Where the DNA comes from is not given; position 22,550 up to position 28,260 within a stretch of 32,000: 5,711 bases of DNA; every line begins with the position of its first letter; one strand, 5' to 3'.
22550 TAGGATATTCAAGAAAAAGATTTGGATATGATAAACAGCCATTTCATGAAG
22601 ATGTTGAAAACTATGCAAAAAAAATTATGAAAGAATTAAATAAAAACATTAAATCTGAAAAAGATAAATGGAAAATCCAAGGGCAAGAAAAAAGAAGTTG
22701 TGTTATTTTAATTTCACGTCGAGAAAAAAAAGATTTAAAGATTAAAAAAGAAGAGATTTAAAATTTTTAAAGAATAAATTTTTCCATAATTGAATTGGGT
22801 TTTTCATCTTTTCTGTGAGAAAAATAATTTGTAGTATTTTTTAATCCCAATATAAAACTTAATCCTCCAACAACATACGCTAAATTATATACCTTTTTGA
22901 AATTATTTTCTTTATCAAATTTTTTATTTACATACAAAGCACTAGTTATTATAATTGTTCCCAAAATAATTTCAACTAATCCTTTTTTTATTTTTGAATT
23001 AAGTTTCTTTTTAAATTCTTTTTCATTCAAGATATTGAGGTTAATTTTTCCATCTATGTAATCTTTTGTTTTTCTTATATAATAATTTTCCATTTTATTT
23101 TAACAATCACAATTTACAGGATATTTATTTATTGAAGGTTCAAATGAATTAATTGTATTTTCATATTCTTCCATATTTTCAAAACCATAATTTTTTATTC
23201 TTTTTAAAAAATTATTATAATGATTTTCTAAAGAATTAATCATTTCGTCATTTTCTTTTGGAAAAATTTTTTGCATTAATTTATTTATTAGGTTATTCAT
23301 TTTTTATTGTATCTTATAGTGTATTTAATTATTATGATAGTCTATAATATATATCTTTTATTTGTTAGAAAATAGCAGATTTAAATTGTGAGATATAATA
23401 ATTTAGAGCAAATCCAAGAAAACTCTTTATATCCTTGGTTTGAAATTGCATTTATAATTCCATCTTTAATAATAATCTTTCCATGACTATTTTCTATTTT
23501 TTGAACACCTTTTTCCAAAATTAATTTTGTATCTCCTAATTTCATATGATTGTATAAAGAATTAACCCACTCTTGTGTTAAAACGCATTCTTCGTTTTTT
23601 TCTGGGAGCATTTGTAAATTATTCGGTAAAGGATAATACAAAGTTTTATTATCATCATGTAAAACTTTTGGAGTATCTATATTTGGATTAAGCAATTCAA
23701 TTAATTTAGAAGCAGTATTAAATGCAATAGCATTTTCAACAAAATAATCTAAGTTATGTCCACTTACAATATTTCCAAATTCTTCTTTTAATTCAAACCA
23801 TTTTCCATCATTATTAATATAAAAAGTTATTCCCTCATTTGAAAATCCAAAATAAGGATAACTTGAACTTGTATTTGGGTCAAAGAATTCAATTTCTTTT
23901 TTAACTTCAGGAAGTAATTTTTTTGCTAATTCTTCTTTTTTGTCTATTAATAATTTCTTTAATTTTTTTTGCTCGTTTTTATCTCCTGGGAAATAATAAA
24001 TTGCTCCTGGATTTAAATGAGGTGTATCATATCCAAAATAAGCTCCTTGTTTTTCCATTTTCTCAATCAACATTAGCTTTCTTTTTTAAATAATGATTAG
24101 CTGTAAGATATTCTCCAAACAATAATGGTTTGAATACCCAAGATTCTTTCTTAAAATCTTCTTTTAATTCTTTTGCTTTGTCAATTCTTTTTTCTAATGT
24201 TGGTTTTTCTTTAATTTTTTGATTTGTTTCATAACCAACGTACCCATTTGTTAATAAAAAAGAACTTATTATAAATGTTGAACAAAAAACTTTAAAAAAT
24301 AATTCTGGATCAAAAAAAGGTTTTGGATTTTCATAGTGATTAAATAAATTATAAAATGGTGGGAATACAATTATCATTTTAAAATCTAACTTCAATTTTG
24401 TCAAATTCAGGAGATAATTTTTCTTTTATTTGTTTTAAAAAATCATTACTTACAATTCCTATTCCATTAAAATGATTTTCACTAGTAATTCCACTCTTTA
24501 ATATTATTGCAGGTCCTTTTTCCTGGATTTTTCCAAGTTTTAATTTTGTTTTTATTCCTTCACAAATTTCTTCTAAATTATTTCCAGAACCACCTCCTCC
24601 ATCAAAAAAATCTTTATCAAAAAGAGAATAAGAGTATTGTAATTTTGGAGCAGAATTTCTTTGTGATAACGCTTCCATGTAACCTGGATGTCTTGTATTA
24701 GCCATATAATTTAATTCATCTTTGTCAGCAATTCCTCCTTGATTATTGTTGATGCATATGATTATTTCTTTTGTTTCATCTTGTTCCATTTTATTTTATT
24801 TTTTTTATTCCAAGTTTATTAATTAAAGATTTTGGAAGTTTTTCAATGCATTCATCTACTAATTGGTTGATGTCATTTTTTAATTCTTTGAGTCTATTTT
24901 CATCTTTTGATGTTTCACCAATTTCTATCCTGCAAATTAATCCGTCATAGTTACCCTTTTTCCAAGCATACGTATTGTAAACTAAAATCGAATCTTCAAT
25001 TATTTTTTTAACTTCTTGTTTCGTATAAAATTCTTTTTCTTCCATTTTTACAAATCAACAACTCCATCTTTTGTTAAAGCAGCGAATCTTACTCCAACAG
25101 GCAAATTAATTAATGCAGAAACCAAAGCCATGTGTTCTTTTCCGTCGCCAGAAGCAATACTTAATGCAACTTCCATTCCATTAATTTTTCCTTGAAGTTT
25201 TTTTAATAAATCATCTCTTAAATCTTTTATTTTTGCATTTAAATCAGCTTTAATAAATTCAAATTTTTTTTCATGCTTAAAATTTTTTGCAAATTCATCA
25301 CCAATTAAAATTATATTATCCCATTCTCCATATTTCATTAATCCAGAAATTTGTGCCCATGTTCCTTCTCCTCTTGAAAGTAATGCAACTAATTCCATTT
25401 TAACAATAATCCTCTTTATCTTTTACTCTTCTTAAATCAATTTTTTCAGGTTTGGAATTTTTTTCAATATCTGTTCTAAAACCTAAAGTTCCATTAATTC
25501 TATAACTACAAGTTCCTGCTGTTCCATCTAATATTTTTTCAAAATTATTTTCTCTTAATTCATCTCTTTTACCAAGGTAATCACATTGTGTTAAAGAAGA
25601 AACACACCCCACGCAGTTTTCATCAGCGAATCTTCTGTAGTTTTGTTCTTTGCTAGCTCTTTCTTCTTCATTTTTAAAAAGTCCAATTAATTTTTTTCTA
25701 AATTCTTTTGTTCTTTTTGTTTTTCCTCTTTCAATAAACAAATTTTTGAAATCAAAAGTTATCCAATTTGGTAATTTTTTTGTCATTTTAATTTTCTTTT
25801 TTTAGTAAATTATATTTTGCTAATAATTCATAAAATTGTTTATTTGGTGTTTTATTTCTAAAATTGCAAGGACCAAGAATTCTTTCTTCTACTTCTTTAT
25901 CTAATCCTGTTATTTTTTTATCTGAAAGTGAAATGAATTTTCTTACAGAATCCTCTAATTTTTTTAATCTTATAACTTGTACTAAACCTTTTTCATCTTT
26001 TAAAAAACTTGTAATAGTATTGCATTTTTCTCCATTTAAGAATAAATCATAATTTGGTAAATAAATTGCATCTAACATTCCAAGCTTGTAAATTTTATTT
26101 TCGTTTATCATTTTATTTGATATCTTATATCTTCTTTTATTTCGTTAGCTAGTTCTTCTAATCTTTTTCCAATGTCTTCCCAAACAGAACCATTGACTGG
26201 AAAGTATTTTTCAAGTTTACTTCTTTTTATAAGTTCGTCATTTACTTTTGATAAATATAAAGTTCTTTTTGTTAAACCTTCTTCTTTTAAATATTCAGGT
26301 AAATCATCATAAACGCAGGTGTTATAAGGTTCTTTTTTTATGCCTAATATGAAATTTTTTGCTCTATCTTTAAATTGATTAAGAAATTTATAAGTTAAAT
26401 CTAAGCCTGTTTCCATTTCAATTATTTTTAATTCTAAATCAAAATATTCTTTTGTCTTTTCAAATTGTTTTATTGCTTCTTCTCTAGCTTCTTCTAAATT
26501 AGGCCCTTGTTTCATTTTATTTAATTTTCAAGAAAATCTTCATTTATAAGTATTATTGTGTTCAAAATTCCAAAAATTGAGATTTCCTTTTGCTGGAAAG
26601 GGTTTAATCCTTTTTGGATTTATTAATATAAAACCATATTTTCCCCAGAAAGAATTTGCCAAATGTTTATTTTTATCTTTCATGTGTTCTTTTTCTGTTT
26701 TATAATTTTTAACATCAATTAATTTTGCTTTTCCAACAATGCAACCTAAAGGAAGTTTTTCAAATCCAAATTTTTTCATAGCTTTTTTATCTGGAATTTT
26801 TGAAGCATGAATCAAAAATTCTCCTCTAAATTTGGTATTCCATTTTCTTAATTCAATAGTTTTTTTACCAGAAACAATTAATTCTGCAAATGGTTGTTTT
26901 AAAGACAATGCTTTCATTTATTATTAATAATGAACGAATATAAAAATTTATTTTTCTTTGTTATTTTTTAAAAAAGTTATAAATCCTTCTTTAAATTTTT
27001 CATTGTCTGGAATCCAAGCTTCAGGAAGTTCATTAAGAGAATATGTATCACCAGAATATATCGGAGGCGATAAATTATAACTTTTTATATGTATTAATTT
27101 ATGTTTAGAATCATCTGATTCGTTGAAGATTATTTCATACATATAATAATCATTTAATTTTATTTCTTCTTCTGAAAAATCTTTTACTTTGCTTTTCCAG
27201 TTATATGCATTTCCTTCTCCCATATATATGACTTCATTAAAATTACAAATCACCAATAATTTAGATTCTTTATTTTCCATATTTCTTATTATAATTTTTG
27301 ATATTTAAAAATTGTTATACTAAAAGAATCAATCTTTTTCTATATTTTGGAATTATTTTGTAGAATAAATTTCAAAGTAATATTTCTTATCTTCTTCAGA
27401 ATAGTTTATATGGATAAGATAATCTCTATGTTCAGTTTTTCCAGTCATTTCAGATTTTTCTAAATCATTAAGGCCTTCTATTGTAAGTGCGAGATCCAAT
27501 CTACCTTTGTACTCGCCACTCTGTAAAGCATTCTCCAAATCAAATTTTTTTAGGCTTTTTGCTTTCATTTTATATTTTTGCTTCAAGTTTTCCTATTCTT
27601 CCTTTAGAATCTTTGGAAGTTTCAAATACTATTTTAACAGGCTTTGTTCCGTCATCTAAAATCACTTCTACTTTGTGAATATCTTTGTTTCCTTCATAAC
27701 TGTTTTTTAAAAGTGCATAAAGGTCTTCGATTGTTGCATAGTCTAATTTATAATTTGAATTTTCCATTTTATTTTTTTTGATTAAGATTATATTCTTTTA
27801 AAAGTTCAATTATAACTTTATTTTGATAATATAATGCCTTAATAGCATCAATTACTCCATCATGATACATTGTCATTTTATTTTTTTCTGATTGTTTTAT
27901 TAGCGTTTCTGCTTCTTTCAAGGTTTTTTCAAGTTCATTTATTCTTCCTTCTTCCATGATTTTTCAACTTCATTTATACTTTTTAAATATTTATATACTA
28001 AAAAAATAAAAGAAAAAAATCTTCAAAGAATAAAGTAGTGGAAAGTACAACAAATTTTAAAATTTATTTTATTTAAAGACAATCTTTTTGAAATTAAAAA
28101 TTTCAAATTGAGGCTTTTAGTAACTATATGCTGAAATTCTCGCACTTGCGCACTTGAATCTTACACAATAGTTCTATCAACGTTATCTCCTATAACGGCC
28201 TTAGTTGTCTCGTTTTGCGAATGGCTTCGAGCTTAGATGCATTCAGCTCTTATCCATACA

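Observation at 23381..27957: Thirteen-gene, translationally coupled ORFan operon (ASCH + minimal CARF-like protein) abutting the 23S rRNA gene: best candidate for an undescribed system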

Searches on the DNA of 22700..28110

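Call 106: search_rna_families(source=window, start=22700, end=28110, threshold=evalue, max_evalue=1)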
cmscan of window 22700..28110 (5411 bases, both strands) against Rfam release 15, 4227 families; matches with E-value up to 1: 0.
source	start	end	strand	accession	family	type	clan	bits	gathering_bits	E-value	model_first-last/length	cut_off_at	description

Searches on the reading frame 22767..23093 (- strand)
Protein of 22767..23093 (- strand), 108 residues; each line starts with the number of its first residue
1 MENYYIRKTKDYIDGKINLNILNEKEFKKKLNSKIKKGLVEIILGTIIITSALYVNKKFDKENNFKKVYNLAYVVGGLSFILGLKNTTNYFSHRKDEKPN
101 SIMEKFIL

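Call 7: search_protein_families(library=pfam, max_evalue=1, proteins=[window:22767-23093:-])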
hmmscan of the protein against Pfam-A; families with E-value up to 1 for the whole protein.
window:22767-23093:- (108 aa): 1 family
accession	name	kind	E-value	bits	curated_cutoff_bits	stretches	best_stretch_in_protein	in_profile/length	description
PF12024.13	DUF3512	-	0.13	12.5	23.4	1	7-73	42-105/186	Domain of unknown function (DUF3512)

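Call 11: search_protein_families(library=phrogs, max_evalue=0.1, proteins=[window:22767-23093:-])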
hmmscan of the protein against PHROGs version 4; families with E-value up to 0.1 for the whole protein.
window:22767-23093:- (108 aa): 1 family
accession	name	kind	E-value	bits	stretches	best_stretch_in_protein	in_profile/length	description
phrog_5595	-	unknown function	0.039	14.4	1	24-86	5-62/243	-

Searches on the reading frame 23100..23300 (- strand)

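Call 7: search_protein_families(library=pfam, max_evalue=1, proteins=[window:23100-23300:-])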
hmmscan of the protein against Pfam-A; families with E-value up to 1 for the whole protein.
window:23100-23300:- (66 aa): 7 families
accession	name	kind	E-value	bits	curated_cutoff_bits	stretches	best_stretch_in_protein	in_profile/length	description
PF18373.7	Spectrin_2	-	0.00073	20.1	26.4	1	6-37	18-49/78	Spectrin like domain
PF04177.18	TAP42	-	0.0025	17.5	26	1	5-50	74-123/346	TAP42-like family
PF00874.25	PRD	-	0.021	15.5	23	1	3-52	5-51/90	PRD domain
PF02172.21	KIX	-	0.082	13.6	27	1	2-23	16-37/81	KIX domain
PF10523.15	BEN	-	0.098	13.3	23.2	0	3-22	1-14/76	BEN domain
PF07438.16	DUF1514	-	0.13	12.6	25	1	21-50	27-57/62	Protein of unknown function (DUF1514)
PF07464.16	ApoLp-III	-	0.18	12.4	36.3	1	4-59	7-62/146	Apolipophorin-III precursor (apoLp-III)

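Call 11: search_protein_families(library=phrogs, max_evalue=0.1, proteins=[window:23100-23300:-])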
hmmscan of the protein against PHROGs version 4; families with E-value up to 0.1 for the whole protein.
window:23100-23300:- (66 aa): 0 families

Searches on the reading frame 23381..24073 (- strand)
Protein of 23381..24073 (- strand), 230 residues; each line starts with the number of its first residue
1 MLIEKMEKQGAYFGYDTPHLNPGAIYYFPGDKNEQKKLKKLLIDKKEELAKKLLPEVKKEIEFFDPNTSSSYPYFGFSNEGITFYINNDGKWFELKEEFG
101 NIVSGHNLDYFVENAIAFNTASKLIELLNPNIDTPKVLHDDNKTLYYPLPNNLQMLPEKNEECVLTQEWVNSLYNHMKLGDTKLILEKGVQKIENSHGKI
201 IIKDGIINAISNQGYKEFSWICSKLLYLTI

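Call 7: search_protein_families(library=pfam, max_evalue=1, proteins=[window:23381-24073:-])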
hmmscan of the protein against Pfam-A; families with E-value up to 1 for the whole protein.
window:23381-24073:- (230 aa): 0 families

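Call 11: search_protein_families(library=phrogs, max_evalue=0.1, proteins=[window:23381-24073:-])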
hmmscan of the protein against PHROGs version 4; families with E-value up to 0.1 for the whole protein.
window:23381-24073:- (230 aa): 0 families

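Call 44: search_protein_families(library=ncbifam, max_evalue=0.1, proteins=[window:23381-24073:-])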
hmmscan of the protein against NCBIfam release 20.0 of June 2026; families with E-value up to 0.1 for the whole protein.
window:23381-24073:- (230 aa): 1 family
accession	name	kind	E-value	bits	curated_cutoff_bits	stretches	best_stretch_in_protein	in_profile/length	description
TIGR02433.1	lysidine_TilS_C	equivalog_domain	0.029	13.8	20.2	1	28-46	13-31/47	tRNA lysidine(34) synthetase TilS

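Call 45: search_protein_families(library=padloc, max_evalue=0.1, proteins=[window:23381-24073:-])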
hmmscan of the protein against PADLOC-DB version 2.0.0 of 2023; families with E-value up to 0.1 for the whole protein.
window:23381-24073:- (230 aa): 0 families

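Call 61: search_solved_structures(query=A2, max_evalue=1)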
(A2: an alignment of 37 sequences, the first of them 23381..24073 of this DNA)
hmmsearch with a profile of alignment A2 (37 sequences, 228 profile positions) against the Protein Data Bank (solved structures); distinct sequences matched with E-value up to 1: 3.
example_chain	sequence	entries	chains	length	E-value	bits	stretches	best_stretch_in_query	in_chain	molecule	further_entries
3qv9_A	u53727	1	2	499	0.14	14.5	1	133-224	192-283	Pyruvate kinase 2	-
4krz_A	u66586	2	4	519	0.15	14.4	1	133-224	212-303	Pyruvate kinase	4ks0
6wgz_B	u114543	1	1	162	0.74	12.2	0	31-94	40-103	Bcl-2-like 4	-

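Call 62: search_protein_families(library=pfam, alignment_id=A2, max_evalue=0.01)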
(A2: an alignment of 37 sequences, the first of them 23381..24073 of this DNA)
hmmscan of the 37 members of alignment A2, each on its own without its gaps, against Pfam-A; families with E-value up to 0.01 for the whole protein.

A. member 1, window:23381-24073:- (230 aa): 0 families

B. families by the number of members that match (of 37 scanned): 0 families

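Call 65: predict_structure(alignment_id=A2)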
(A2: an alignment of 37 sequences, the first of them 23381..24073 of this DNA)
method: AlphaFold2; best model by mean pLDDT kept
length: 230 residues; sequences in the alignment: 37
mean_pLDDT: 96.2   pTM: 0.92
mean pLDDT of the five models: 96.2, 95.8, 95.7, 95.6, 95.4
residues with pLDDT >= 90: 217; 70-90: 11; 50-70: 2; < 50: 0
segments of 3 or more residues with pLDDT < 50: none
pLDDT, mean of each block of 10 residues (from residue 1): 82 96 97 97 98 98 90 96 96 96 97 98 98 98 98 96 97 98 98 98 98 96 97
secondary structure, 60 per line:
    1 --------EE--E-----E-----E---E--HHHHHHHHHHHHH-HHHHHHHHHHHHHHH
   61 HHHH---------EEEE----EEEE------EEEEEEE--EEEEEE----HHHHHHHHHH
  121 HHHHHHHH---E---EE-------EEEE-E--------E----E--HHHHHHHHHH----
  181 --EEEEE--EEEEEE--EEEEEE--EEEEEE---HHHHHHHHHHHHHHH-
elements in order: H32-44 H46-64 E74-77 E82-85 E92-98 E101-106 H111-128 E145-148 H167-176 E183-187 E190-195 E198-203 E206-211 H215-229

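Call 67: fold_search(model_id=the predicted structure, library=pdb)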
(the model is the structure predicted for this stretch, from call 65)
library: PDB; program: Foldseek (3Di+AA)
matches with E <= 10: 833; with E <= 0.001: 0
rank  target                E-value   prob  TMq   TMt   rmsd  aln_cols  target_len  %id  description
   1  9a65_B                7.6e-02  0.06  0.13  0.06  17.9       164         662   12  Integrative model of YVAQ-MCPB by crosslinking MS and deep learning (released 2024-09-18)
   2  5lq4_A                9.7e-02  0.14  0.18  0.10  13.3       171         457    8  The Structure of ThcOx, the First Oxidase Protein from the Cyanobactin Pathways (released 2016-11-09)
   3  4y4o_2H               1.3e-01  0.12  0.15  0.19  13.3       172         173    4  Crystal structure of the Thermus thermophilus 70S ribosome with rRNA modifications and bound to protein Y (YfiA) at 2 (released 2015-03-18)
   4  3q4j_B                1.6e-01  0.06  0.14  0.10  16.1       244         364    9  Structure of a small peptide ligand bound to E.coli DNA sliding clamp (released 2011-12-28)
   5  2plg_A                1.7e-01  0.10  0.15  0.20  14.5       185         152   10  Crystal structure of T110839 protein from Synechococcus elongatus (released 2007-05-01)
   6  8pz5_A                1.7e-01  0.10  0.18  0.11  16.5       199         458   11  Structure of ThcOx, solved at wavelength 3.099 A (released 2023-10-25)
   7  9eff_B                1.8e-01  0.06  0.11  0.18  17.0       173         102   14  Crystal Structure of a nucleoid-associated protein (UBP) bound to DNA from Sulfolobus islandicus. (released 2025-06-11)
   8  9v6e_A                2.0e-01  0.12  0.20  0.05  17.4       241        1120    7  Cryo-EM structure of human full length KICSTOR complex (state 1) (released 2025-11-12)
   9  4fr9                  2.0e-01  0.08  0.14  0.20  14.2       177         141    8  Crystal structure of a BLIP-like protein (BF1215) from Bacteroides fragilis NCTC 9343 at 1.20 A resolution (released 2012-10-24)
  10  8pat_A                2.2e-01  0.04  0.13  0.10  17.6       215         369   10  Structure of the E.coli DNA polymerase sliding clamp with a covalently bound peptide 3. (released 2024-03-13)
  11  9o5a_D                2.4e-01  0.06  0.15  0.03  17.8       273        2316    8  The KICSTOR-GATOR1 complex (released 2026-02-18)
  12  3q4l_B                2.7e-01  0.05  0.13  0.10  17.2       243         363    8  Structure of a small peptide ligand bound to E.coli DNA sliding clamp (released 2011-12-28)
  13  9hpl_A                2.8e-01  0.08  0.13  0.04  18.6       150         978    9  E. coli beta-galactosidase labeled with Chromeo P503 dye purified using MISO (released 2025-11-05)
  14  3i3e_B                2.8e-01  0.08  0.15  0.04  17.9       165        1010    9  E. COLI (lacZ) BETA-GALACTOSIDASE (M542A) (released 2010-05-12)
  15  1vr8                  3.0e-01  0.09  0.15  0.23  13.1       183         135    8  Crystal structure of GTP binding regulator (TM1622) from Thermotoga Maritima at 1.75 A resolution (released 2005-03-15)
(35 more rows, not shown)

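Call 70: fold_search(model_id=the predicted structure, library=viral)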
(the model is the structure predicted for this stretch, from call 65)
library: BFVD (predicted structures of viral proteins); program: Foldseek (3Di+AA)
matches with E <= 10: 1265; with E <= 0.001: 3
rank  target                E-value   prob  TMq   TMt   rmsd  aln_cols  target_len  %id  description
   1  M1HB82                6.2e-04  0.90  0.21  0.17  15.8       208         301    9  (no name in the UniProt tables at hand)
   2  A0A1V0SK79            7.0e-04  0.80  0.19  0.18  16.2       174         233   12  Uncharacterized protein [Klosneuvirus KNV1]
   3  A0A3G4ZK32            7.4e-04  0.89  0.20  0.22  14.6       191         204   12  Uncharacterized protein [Terrestrivirus sp.]
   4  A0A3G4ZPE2            2.1e-03  0.51  0.21  0.19  18.8       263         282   10  Uncharacterized protein [Terrestrivirus sp.]
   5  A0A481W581            5.7e-03  0.21  0.15  0.10  17.9       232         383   12  Uncharacterized protein [Pseudomonas phage Psa21]
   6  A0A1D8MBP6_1          6.1e-03  0.72  0.25  0.06  17.4       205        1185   12  Polyprotein (Fragment) [Ceratobasidium endornavirus H]
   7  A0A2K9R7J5            7.2e-03  0.63  0.22  0.18  16.4       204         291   15  (no name in the UniProt tables at hand)
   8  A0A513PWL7            8.2e-03  0.23  0.19  0.14  15.1       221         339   10  Uncharacterized protein [Vibrio phage 2 TSL-2019]
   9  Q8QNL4                9.8e-03  0.28  0.17  0.20  15.1       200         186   10  EsV-1-53 [Ectocarpus siliculosus virus 1 (isolate New Zealand/Kaikoura/1988)]
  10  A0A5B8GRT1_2          9.8e-03  0.28  0.17  0.04  15.8       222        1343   11  Polyprotein [Rhizoctonia solani endornavirus 4]
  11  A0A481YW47            1.0e-02  0.41  0.20  0.15  17.0       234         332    9  Transcription factor TFIID [Marseillevirus LCMAC201]
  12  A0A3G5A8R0            1.1e-02  0.15  0.17  0.16  16.1       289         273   11  Uncharacterized protein [Hyperionvirus sp.]
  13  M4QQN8                1.2e-02  0.35  0.17  0.12  14.3       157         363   10  (no name in the UniProt tables at hand)
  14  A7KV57                1.2e-02  0.21  0.17  0.21  16.4       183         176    7  (no name in the UniProt tables at hand)
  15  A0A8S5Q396            1.7e-02  0.35  0.19  0.14  15.6       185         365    9  RNaseLS-like protein [Siphoviridae sp. ctLNL10]
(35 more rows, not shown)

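Call 82: find_related_loci(query=window:23381-24073:-, collection=viral_contigs, flank=6000)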
Query window:23381-24073:- (230 aa) in viral_contigs; peptide patterns used: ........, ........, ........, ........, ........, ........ (x = any residue, [..] = any of these).
7 stretches matched a pattern, but none encodes a relative of the query by tblastn (E <= 1e-3).

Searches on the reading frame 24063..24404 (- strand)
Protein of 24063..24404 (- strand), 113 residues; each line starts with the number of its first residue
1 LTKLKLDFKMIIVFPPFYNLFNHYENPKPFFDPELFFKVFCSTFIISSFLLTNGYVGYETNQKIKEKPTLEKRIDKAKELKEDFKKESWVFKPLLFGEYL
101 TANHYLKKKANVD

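Call 7: search_protein_families(library=pfam, max_evalue=1, proteins=[window:24063-24404:-])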
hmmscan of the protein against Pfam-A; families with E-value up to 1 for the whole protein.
window:24063-24404:- (113 aa): 2 families
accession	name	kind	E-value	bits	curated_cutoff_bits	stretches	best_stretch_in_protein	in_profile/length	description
PF14296.11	O-ag_pol_Wzy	-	0.0017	17.6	26.6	1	10-91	59-140/468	O-antigen polysaccharide polymerase Wzy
PF08317.16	Spc7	-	0.0028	17.5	34.5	1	70-109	71-110/196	Spc7 kinetochore protein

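Call 11: search_protein_families(library=phrogs, max_evalue=0.1, proteins=[window:24063-24404:-])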
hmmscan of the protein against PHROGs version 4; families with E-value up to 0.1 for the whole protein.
window:24063-24404:- (113 aa): 1 family
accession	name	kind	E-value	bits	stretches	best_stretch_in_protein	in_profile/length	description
phrog_37863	-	unknown function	0.048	14.6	0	39-64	20-45/46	-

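Call 44: search_protein_families(library=ncbifam, max_evalue=0.1, proteins=[window:24063-24404:-])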
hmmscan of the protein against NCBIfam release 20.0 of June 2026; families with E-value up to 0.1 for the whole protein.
window:24063-24404:- (113 aa): 1 family
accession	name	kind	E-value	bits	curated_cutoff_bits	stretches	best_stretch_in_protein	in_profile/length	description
TIGR04370.1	glyco_rpt_poly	subfamily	0.0059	15.6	40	1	11-109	21-111/396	oligosaccharide repeat unit polymerase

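Call 45: search_protein_families(library=padloc, max_evalue=0.1, proteins=[window:24063-24404:-])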
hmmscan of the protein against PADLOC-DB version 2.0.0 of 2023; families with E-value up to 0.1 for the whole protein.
window:24063-24404:- (113 aa): 0 families

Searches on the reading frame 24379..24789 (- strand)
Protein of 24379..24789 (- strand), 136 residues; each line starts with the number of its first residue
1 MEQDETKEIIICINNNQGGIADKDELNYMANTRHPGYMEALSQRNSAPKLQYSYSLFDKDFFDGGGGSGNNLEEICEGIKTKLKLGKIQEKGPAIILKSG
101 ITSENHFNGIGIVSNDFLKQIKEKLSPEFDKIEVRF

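Call 7: search_protein_families(library=pfam, max_evalue=1, proteins=[window:24379-24789:-])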
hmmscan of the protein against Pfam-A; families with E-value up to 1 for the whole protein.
window:24379-24789:- (136 aa): 0 families

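Call 11: search_protein_families(library=phrogs, max_evalue=0.1, proteins=[window:24379-24789:-])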
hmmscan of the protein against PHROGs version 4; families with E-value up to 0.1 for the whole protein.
window:24379-24789:- (136 aa): 0 families

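Call 44: search_protein_families(library=ncbifam, max_evalue=0.1, proteins=[window:24379-24789:-])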
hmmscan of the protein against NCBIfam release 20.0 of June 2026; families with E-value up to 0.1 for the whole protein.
window:24379-24789:- (136 aa): 1 family
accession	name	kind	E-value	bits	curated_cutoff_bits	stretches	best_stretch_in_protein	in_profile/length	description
NF033495.1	phage_BC1881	hypoth_equivalog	0.04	13.6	27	1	82-98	26-42/45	BC1881 family protein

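Call 45: search_protein_families(library=padloc, max_evalue=0.1, proteins=[window:24379-24789:-])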
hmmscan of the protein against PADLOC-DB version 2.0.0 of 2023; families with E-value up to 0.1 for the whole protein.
window:24379-24789:- (136 aa): 0 families
